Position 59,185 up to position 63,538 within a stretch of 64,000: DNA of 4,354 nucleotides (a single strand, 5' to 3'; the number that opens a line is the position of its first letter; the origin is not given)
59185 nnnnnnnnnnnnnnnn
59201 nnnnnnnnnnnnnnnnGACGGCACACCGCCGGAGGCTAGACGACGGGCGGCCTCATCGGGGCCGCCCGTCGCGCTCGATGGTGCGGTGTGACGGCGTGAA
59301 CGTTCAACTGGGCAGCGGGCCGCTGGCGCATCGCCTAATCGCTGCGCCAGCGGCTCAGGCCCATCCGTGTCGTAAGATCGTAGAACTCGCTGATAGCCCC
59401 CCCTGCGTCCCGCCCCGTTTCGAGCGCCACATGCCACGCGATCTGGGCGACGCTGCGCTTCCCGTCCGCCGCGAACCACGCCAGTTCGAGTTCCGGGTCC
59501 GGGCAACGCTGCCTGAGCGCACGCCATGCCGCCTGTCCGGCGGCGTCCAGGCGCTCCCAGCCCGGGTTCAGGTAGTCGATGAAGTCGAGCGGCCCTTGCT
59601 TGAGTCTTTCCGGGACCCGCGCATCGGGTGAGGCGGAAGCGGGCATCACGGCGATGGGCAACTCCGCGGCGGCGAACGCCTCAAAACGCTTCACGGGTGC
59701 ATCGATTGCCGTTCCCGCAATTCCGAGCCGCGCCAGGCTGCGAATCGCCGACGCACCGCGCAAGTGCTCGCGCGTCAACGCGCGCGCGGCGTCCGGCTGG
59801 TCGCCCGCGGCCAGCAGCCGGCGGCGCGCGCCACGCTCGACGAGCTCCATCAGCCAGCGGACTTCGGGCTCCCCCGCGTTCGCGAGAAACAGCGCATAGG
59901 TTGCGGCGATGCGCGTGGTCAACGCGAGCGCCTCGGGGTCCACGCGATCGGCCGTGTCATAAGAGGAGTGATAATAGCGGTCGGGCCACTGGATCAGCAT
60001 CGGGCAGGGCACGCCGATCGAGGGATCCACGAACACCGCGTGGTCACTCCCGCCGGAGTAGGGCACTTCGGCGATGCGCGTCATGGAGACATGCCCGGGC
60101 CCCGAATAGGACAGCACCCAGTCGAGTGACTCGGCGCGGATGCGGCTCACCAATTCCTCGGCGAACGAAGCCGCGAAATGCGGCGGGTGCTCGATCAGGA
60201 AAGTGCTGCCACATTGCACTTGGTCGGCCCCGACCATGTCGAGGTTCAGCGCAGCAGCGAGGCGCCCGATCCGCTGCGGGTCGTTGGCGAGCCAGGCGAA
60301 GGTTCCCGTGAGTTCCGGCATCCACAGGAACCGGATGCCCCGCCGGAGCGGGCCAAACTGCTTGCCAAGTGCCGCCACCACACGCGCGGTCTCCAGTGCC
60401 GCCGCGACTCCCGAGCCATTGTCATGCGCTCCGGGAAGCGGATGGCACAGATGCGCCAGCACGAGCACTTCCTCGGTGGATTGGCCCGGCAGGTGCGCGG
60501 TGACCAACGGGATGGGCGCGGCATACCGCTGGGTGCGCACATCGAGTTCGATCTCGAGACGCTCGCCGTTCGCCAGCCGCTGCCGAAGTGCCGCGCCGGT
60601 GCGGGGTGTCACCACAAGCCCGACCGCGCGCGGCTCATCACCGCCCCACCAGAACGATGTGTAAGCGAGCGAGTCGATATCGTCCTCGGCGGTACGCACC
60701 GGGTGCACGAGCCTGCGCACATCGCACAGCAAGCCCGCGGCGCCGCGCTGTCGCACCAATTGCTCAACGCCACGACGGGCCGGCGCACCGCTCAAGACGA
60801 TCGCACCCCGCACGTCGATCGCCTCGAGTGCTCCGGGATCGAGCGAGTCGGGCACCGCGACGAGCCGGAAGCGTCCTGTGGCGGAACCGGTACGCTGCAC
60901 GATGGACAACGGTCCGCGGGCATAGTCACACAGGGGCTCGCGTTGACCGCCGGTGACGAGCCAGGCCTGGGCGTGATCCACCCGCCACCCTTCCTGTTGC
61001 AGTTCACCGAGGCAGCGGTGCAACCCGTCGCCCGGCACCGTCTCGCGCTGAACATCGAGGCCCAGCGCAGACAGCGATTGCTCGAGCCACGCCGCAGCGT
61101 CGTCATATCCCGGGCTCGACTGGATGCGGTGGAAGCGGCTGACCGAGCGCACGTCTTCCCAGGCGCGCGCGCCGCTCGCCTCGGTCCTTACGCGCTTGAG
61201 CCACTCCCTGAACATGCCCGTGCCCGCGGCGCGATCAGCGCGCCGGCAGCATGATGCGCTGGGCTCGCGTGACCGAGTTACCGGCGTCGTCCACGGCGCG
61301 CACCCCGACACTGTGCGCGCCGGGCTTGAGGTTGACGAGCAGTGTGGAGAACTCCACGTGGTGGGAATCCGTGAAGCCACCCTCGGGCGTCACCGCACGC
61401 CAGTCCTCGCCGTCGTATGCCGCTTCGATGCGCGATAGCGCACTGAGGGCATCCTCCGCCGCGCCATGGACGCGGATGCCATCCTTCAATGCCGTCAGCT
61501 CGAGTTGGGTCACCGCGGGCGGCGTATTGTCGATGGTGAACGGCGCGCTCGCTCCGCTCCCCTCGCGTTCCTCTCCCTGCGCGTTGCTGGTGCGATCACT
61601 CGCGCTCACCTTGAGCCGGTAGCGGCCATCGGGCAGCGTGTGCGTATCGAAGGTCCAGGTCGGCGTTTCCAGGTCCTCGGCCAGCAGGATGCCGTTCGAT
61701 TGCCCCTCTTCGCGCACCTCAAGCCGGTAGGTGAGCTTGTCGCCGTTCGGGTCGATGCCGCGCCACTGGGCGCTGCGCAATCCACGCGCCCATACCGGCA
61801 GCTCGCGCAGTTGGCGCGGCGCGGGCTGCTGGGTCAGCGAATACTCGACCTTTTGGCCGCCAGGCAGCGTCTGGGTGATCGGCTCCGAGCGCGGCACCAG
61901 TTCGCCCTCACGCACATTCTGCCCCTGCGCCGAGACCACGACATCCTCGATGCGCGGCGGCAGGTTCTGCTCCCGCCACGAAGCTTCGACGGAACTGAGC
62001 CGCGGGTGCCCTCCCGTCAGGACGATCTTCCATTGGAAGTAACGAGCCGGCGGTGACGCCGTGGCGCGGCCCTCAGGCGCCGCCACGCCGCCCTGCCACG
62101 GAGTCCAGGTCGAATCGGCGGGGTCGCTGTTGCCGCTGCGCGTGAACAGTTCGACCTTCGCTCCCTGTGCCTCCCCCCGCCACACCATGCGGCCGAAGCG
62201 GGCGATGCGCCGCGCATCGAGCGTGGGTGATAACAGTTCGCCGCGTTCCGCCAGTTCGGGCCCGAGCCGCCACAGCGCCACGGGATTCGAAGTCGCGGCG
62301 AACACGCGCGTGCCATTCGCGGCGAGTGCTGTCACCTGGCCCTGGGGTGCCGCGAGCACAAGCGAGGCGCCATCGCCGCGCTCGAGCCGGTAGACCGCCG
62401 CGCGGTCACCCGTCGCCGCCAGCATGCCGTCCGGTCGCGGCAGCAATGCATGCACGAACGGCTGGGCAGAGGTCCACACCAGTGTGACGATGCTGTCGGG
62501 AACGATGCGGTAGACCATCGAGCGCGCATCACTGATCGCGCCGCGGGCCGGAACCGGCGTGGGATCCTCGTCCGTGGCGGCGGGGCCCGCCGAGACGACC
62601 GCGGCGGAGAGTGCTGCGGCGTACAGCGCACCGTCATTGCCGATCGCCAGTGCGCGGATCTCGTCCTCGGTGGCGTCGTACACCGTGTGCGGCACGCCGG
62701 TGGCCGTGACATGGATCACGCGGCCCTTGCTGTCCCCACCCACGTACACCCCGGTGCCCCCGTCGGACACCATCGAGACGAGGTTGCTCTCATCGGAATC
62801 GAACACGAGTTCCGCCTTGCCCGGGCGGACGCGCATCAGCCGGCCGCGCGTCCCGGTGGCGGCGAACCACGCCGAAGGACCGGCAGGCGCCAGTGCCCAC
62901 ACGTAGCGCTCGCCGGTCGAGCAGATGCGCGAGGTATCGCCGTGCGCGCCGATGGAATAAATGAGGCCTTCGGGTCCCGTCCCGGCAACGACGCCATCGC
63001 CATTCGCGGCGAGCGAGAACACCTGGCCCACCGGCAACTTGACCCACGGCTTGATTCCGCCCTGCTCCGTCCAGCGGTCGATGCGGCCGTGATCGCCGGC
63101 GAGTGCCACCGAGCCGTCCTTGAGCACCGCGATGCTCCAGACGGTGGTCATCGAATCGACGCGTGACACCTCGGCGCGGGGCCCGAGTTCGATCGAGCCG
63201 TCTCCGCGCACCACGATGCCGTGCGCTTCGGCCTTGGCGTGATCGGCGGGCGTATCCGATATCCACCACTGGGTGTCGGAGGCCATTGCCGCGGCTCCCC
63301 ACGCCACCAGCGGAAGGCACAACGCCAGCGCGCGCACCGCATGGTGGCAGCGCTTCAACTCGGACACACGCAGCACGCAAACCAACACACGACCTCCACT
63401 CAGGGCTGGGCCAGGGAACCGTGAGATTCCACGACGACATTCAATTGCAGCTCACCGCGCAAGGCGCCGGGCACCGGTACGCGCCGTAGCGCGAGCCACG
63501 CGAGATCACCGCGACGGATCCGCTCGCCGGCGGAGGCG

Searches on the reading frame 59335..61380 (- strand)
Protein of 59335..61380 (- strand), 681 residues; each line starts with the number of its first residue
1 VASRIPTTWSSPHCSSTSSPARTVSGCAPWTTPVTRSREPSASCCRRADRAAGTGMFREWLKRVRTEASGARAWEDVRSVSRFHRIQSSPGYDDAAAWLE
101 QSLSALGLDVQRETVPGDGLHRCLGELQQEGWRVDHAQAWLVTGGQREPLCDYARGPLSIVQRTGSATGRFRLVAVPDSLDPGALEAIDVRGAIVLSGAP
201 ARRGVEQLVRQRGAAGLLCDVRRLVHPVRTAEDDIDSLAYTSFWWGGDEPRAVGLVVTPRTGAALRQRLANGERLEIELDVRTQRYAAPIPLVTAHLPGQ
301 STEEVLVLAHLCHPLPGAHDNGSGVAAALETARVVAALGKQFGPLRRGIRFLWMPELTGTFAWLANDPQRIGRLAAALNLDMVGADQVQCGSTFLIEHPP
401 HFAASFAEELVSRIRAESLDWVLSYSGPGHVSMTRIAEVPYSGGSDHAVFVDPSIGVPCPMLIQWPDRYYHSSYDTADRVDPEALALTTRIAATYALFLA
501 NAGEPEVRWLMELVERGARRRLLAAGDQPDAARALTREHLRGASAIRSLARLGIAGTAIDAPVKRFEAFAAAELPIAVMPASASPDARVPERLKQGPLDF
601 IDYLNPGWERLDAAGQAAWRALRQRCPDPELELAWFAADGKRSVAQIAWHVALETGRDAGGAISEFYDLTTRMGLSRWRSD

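Call 60: search_protein_families(library=pfam, proteins=[window:59335-61380:-], max_evalue=0.0001)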
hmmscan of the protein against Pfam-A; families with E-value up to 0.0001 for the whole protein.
window:59335-61380:- (681 aa): 2 families
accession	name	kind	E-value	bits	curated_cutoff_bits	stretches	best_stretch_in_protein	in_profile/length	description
PF04389.22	Peptidase_M28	-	3.3e-19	69.8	21.3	1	293-495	2-192/193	Peptidase family M28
PF16254.10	DUF4910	-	1.4e-15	57.2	26.6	1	296-387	62-148/247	Domain of unknown function (DUF4910)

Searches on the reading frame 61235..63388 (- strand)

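Call 60: search_protein_families(library=pfam, proteins=[window:61235-63388:-], max_evalue=0.0001)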
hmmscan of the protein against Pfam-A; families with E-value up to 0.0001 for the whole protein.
window:61235-63388:- (717 aa): 1 family
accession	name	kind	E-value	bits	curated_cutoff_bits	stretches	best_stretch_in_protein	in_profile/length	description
PF19077.6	Big_13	-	3.7e-06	27.8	27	0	556-607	43-94/102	Bacterial Ig-like domain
